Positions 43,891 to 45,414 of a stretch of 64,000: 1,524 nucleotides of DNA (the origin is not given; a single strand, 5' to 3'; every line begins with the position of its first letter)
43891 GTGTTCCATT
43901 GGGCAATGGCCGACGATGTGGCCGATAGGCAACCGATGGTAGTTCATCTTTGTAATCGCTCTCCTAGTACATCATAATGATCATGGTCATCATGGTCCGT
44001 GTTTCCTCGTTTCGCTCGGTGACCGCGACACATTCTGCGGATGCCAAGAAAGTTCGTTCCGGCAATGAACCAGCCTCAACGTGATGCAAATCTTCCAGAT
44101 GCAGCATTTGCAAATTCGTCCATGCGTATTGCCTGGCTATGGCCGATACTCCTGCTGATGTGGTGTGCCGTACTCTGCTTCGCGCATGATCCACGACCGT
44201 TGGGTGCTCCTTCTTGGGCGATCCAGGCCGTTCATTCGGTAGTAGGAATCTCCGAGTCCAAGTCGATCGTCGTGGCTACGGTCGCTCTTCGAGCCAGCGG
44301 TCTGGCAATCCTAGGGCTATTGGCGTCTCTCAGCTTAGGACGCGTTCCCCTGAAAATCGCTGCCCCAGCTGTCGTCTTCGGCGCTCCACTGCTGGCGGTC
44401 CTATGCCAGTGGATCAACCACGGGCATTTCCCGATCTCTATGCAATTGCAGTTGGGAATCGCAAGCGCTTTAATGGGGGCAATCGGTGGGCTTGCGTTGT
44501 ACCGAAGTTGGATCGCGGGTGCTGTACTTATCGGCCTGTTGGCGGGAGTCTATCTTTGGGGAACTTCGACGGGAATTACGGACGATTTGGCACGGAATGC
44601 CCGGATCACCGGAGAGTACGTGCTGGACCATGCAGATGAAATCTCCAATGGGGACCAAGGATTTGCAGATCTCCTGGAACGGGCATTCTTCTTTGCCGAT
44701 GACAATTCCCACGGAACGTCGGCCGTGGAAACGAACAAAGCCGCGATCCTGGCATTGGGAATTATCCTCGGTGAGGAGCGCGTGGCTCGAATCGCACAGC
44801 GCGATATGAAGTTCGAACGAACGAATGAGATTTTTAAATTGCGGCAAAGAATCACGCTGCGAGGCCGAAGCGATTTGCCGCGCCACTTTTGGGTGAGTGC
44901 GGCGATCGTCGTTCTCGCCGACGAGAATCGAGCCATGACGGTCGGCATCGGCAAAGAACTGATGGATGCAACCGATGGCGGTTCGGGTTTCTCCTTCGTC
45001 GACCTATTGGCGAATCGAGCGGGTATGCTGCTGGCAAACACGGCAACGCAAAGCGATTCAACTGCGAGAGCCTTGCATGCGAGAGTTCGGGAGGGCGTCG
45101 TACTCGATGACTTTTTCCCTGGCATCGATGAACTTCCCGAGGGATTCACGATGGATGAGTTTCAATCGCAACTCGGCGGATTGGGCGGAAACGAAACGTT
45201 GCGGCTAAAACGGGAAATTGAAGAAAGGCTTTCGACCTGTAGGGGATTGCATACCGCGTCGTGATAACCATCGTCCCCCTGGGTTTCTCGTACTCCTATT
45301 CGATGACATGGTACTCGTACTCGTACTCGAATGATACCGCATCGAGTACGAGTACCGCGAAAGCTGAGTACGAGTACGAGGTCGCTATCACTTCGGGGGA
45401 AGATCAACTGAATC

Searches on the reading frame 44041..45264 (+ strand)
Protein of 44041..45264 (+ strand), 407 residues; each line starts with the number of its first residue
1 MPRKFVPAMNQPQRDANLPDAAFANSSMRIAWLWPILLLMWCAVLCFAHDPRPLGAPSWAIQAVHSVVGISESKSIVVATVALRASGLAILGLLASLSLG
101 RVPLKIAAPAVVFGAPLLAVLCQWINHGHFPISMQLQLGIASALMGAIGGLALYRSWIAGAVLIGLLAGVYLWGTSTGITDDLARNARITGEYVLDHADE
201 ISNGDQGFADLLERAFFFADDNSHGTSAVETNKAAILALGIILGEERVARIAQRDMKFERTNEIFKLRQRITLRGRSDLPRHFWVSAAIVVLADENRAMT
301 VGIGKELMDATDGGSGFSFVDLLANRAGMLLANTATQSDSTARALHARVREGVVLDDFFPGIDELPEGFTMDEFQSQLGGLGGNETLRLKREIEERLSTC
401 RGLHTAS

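Call 30: find_encoding_contigs(protein=window:44041-45264:+, flank=10000, max_places=10)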
Protein window:44041-45264:+ (407 aa): no gene with exactly this product is on record in the collection.
